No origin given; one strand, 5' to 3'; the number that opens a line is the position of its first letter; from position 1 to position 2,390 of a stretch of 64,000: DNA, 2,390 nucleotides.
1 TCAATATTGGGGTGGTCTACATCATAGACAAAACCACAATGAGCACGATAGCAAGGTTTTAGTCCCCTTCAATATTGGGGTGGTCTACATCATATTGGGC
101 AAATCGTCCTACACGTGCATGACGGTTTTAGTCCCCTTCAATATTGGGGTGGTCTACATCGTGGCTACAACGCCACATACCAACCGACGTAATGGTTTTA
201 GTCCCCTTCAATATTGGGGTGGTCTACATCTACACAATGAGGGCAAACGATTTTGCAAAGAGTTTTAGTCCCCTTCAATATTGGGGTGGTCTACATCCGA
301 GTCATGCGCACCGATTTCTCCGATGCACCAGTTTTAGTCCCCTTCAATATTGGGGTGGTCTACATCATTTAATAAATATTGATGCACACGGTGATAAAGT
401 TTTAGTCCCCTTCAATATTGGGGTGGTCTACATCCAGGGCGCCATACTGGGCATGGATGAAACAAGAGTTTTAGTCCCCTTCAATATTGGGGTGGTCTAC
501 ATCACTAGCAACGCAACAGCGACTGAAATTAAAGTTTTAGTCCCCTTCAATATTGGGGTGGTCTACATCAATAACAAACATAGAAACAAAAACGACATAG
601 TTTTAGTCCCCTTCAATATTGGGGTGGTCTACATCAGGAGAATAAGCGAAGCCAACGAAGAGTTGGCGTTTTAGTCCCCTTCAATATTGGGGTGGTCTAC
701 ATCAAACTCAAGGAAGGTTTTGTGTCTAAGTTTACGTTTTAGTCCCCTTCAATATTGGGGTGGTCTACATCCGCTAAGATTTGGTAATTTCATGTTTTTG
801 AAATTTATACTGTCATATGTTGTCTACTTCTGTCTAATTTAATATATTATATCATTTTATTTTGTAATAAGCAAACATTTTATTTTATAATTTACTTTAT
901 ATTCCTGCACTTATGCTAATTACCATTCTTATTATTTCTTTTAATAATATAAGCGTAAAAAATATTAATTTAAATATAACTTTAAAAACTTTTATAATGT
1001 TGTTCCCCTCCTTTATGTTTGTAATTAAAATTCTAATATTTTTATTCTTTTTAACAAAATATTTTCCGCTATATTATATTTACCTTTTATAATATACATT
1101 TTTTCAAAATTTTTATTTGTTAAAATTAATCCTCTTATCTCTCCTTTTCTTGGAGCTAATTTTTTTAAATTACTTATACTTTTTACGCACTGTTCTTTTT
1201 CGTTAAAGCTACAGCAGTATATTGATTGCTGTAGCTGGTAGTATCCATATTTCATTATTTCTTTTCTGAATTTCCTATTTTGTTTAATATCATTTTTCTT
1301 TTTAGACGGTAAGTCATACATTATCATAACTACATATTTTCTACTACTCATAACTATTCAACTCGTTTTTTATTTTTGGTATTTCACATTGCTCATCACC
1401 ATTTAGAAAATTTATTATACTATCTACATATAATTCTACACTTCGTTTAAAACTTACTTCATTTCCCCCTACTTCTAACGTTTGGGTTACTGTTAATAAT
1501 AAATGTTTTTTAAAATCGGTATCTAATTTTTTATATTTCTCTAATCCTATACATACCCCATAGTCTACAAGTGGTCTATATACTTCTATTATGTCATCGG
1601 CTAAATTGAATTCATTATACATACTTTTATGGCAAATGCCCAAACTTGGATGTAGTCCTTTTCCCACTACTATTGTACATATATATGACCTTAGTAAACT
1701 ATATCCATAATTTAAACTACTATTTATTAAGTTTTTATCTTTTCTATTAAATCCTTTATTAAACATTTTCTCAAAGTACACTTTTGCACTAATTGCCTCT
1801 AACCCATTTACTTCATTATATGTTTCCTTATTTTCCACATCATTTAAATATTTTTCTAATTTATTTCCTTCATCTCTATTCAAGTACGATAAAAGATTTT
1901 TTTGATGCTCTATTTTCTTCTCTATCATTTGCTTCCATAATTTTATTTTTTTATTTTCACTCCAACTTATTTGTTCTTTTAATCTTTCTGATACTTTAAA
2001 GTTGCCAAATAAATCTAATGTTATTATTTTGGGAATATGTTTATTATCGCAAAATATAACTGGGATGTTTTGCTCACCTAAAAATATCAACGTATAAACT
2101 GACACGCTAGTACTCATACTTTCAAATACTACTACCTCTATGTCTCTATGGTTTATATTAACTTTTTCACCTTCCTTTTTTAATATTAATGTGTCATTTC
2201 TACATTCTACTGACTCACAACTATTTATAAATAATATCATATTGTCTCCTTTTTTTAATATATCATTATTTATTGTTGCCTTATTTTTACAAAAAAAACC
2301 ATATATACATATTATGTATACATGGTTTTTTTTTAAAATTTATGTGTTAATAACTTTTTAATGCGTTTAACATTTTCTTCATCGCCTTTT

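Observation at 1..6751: Complete type VI-A (Cas13a/C2c2) RNA-targeting CRISPR-Cas locus with its own adaptation module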

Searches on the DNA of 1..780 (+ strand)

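Call 20: search_dna_similar(query=window:1-780:+, collection=phages, mode=distant, max_evalue=1, max_rows=15)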
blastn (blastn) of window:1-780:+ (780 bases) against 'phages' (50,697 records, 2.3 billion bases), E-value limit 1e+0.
No match.

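Call 21: search_dna_similar(query=window:1-780:+, collection=plasmids, mode=distant, max_evalue=1, max_rows=15)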
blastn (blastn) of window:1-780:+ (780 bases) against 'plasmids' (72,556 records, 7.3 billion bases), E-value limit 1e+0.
Records with a match: 1; places in all: 1; records where one place covers at least 80% of the query: 0.
Best place of each record, by identity: 90-95% 1.
By first word of the organism name: Pseudosulfitobacter 1.
By predicted mobility (MOB-suite, as given by PLSDB): non-mobilizable 1.
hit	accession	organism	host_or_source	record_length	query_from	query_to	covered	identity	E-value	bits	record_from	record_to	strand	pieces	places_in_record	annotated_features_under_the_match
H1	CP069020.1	Pseudosulfitobacter pseudonitzschiae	Skeletonema menzelii,The surface ...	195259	74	101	4%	92.9%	7e-1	43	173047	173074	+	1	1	TRAP transporter large permease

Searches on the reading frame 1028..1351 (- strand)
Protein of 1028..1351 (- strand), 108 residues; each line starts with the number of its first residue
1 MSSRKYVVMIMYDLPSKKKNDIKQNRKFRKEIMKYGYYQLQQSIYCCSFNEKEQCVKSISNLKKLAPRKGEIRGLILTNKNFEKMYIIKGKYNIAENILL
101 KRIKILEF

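Call 5: search_protein_families(library=ncbifam, proteins=[window:1028-1351:-], max_evalue=0.01)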
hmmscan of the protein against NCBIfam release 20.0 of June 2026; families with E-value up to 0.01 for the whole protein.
window:1028-1351:- (108 aa): 1 family
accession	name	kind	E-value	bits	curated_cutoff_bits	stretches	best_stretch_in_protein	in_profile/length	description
TIGR01573.1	cas2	equivalog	8.4e-17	61.2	24.5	1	8-98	3-93/96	CRISPR-associated endonuclease Cas2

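Call 6: search_protein_families(library=pfam, proteins=[window:1028-1351:-], max_evalue=0.01)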
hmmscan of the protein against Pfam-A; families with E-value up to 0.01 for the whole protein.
window:1028-1351:- (108 aa): 2 families
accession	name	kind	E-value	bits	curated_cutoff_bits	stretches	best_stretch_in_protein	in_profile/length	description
PF09827.14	CRISPR_Cas2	-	1.9e-12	47.6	23.8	1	8-85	3-74/74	CRISPR associated protein Cas2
PF20803.2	PaaX_M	-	0.0016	18.9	24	1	9-61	10-59/83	PaaX protein central Cas2-like domain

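Call 8: search_protein_families(library=padloc, proteins=[window:1028-1351:-], max_evalue=0.1)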
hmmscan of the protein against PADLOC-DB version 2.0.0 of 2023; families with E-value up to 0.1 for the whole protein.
window:1028-1351:- (108 aa): 17 families
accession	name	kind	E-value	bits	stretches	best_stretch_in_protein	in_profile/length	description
PDLC02068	Cas2_II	-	2.9e-26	89.8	1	4-96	20-111/137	-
PDLC02069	Cas2_II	-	2.6e-22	77.6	1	8-98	3-93/130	-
PDLC01459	Cas2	-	2e-20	71.3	1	4-93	3-93/105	"CAS-I,CAS-II,CAS-III,CAS-IV,CAS-V,CAS-VI; acquisition_2"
PDLC00935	Cas2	-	2.2e-17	61.2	1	8-98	3-93/96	CRISPR-associated endonuclease Cas2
PDLC01591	Cas2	-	3.2e-16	57.6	1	8-92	3-87/101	"CAS-I,CAS-II,CAS-III,CAS-IV,CAS-V,CAS-VI; acquisition_2"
PDLC01251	Cas2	-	1.2e-15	55.6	1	8-95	3-82/84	"CAS-I,CAS-II,CAS-III,CAS-IV,CAS-V,CAS-VI; acquisition_2"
PDLC02072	Cas2_II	-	4.3e-15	53.7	1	5-72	5-72/72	-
PDLC01649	Cas2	-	1.7e-13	48.7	1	8-82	3-70/70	"CAS-I,CAS-II,CAS-III,CAS-IV,CAS-V,CAS-VI; acquisition_2"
PDLC02071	Cas2_II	-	2e-13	48.3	1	11-95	1-85/97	-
PDLC02073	Cas2_II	-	9.2e-12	43.3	1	1-48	1-48/49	-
PDLC01748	Cas2_IIIa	-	1.8e-06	26.4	1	6-81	1-69/88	-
PDLC01443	Cas2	-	5.9e-06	24.7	1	8-92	3-79/86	"CAS-I,CAS-II,CAS-III,CAS-IV,CAS-V,CAS-VI; acquisition_2"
PDLC01338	Cas2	-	5.9e-05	21.5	1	8-88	1-72/76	"CAS-I,CAS-II,CAS-III,CAS-IV,CAS-V,CAS-VI; acquisition_2"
PDLC01751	Cas2c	-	0.00019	19.9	1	7-84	2-77/95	-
PDLC02077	Cas2b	-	0.00095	17.6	1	8-93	3-83/96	-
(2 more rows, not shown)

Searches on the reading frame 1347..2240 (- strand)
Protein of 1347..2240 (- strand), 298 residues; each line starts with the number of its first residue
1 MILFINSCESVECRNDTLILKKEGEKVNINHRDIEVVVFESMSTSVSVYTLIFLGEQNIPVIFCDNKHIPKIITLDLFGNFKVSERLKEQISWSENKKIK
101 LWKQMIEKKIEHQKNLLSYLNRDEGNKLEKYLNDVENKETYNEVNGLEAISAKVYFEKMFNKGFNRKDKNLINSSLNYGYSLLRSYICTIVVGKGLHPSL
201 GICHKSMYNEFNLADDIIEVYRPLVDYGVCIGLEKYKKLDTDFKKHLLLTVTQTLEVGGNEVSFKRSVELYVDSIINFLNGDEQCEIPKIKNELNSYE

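Call 5: search_protein_families(library=ncbifam, proteins=[window:1347-2240:-], max_evalue=0.01)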
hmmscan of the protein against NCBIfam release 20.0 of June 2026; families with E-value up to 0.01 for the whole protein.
window:1347-2240:- (298 aa): 9 families
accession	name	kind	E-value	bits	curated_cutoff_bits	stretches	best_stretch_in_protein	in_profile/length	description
TIGR03639.1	cas1_NMENI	exception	9e-72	241.7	120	1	3-276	4-278/278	type II CRISPR-associated endonuclease Cas1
TIGR00287.1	cas1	equivalog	8e-33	113.9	71.7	1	6-284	6-324/327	CRISPR-associated endonuclease Cas1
NF049935.1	cas4g_cas1g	exception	6.2e-19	67.9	560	1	9-232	224-466/546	CRISPR-associated endonuclease Cas4g/Cas1g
TIGR04329.1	cas1_PREFRAN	exception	2.1e-18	66.5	300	1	2-244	9-261/317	type V CRISPR-associated endonuclease Cas1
TIGR04093.1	cas1_CYANO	exception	9.7e-18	64.2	385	1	21-245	27-268/334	type I-D CRISPR-associated endonuclease Cas1d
TIGR03641.1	cas1_HMARI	exception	2.1e-14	53.6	304.1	1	4-247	4-260/324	type I-B CRISPR-associated endonuclease Cas1b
TIGR03640.1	cas1_DVULG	exception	1.1e-12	47.8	385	1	12-244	16-273/340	type I-C CRISPR-associated endonuclease Cas1c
TIGR03983.1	cas1_MYXAN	equivalog_domain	1.3e-12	47.3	358.05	1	18-243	31-279/347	type I-MYXAN CRISPR-associated endonuclease Cas1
TIGR03638.1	cas1_ECOLI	exception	3.3e-05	23.3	215.6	1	2-222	13-220/269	type I-E CRISPR-associated endonuclease Cas1e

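Call 6: search_protein_families(library=pfam, proteins=[window:1347-2240:-], max_evalue=0.01)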
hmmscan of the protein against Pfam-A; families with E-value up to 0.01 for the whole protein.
window:1347-2240:- (298 aa): 1 family
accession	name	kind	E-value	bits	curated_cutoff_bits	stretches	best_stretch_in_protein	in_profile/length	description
PF01867.21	Cas_Cas1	-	5e-33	114.9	22.3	1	6-246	4-263/283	CRISPR associated protein Cas1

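Call 8: search_protein_families(library=padloc, proteins=[window:1347-2240:-], max_evalue=0.1)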
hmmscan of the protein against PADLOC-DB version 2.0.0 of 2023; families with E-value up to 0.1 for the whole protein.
window:1347-2240:- (298 aa): 30 families (the best 25 are shown)
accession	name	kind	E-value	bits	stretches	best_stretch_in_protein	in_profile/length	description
PDLC02061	Cas1_II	-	8.1e-83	276.1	1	2-286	34-301/335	-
PDLC00926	Cas1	-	2.4e-72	241.7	1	3-276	4-278/278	"CRISPR-associated endonuclease Cas1, subtype II/NMENI"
PDLC01333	Cas1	-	2.7e-72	241.4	1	3-274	4-269/270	"CAS-I,CAS-II,CAS-III,CAS-IV,CAS-V,CAS-VI; acquisition_1"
PDLC01741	Cas1_IIIa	-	6.7e-49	164.8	1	28-282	32-286/301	-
PDLC01248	Cas1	-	1.6e-45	153.8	1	3-281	3-289/289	"CAS-I,CAS-II,CAS-III,CAS-IV,CAS-V,CAS-VI; acquisition_1"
PDLC01449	Cas1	-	3.5e-43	145.9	1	4-283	5-284/285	"CAS-I,CAS-II,CAS-III,CAS-IV,CAS-V,CAS-VI; acquisition_1"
PDLC00928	Cas1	-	4.1e-39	132.4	1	1-280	1-314/315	Cas1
PDLC00927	Cas1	-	2.1e-33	113.9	1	6-284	6-324/327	CRISPR-associated endonuclease Cas1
PDLC01249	Cas1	-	4.2e-32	109.6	1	6-230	5-233/246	"CAS-I,CAS-II,CAS-III,CAS-IV,CAS-V,CAS-VI; acquisition_1"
PDLC01608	Cas1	-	3.5e-31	106.7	1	10-245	9-255/276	"CAS-I,CAS-II,CAS-III,CAS-IV,CAS-V,CAS-VI; acquisition_1"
PDLC02025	Cas1d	-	3e-25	87.4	1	18-246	21-255/316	-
PDLC02063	Cas1_IIIb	-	1.1e-23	81.6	1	14-238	325-555/617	-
PDLC02064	Cas1a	-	2.3e-23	81.3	1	11-255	13-245/277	-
PDLC02062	Cas1_II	-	2.3e-23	81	1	11-256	13-277/317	-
PDLC01747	Cas1g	-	7.6e-22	75.6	1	10-239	208-450/523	-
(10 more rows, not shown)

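Call 88: search_solved_structures(query=window:1347-2240:-, max_evalue=1e-10, show_alignments=1)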
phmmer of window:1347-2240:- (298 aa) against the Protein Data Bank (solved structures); distinct sequences matched with E-value up to 1e-10: 5.
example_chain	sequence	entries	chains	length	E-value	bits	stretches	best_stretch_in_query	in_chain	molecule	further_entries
4zkj_A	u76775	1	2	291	2.9e-34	121.7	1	4-283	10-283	CRISPR-associated protein Cas1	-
5xvn_A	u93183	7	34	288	1.7e-33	119.1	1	5-283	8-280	CRISPR-associated endonuclease Cas1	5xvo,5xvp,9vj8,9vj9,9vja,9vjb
9hp8_F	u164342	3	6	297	9.9e-33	116.6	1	5-289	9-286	CRISPR-associated endonuclease Cas1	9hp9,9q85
9h1h_B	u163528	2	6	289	1.5e-32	116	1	5-282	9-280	CRISPR-associated endonuclease Cas1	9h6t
6qxf_I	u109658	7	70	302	1.7e-32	115.9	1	5-288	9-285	CRISPR-associated endonuclease Cas1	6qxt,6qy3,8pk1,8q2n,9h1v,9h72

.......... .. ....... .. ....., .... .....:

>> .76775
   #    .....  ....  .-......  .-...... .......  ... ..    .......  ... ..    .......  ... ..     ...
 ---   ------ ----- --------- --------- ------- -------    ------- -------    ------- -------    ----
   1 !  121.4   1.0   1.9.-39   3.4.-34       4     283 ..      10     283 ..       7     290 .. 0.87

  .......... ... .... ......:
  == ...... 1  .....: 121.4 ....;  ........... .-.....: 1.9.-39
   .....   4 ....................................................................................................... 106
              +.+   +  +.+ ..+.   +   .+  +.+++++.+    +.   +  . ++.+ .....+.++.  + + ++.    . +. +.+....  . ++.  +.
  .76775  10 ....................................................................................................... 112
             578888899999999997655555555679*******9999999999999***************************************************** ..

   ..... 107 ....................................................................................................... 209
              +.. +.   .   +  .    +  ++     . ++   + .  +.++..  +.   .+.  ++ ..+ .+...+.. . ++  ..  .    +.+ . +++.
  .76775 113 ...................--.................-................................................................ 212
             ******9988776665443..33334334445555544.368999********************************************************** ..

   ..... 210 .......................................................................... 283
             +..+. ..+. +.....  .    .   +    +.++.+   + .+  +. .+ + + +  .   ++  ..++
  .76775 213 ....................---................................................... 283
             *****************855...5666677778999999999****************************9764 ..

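Call 89: find_homologous_proteins(query=window:1347-2240:-, max_evalue=1e-30)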
Query window:1347-2240:- (298 aa): 955 proteins with E <= 1e-30 among 2927 candidates; the best 120 are listed.
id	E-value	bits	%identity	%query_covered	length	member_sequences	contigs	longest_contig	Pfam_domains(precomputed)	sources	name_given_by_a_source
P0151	1.2e-192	656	100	100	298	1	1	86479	PF01867.22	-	-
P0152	1.1e-90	322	51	100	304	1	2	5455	PF01867.22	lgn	-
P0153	1.8e-67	246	41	98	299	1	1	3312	PF01867.22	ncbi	-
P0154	1.5e-64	236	47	77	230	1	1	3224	PF01867.22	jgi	jgi:CRISPR-associated protein Cas1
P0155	8.4e-63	230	41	93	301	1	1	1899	PF01867.22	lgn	-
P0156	8.2e-62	227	37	99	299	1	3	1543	PF01867.22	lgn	-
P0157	1.5e-61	226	39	98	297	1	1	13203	PF01867.22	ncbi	-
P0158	1.5e-61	226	40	95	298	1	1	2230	PF01867.22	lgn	-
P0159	1.7e-60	223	37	98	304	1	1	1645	PF01867.22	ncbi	-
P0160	3.6e-60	222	38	99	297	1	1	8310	PF01867.22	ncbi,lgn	-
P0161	3.8e-60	221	39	100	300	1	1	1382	PF01867.22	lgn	-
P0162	1.5e-59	220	40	95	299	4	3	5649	PF01867.22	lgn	-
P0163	6.1e-58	214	37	98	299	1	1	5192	PF01867.22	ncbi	-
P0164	8.6e-58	214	37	86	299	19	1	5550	PF01867.22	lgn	-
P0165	4.2e-57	211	38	99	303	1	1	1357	PF01867.22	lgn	-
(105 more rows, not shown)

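Call 90: find_encoding_contigs(protein=P0152, flank=6000, max_places=4)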
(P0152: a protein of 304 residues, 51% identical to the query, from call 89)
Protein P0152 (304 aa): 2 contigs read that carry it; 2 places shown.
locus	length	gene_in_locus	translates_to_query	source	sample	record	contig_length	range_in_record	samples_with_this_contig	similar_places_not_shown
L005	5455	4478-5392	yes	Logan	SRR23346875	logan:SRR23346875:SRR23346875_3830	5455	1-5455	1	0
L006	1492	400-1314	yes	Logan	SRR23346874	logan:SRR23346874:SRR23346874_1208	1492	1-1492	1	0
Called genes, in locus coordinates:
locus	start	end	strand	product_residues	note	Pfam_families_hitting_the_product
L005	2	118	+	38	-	?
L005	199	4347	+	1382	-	-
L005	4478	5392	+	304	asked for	PF01867:Cas_Cas1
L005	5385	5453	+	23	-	?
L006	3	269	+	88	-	?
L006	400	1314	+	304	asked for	PF01867:Cas_Cas1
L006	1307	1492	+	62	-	?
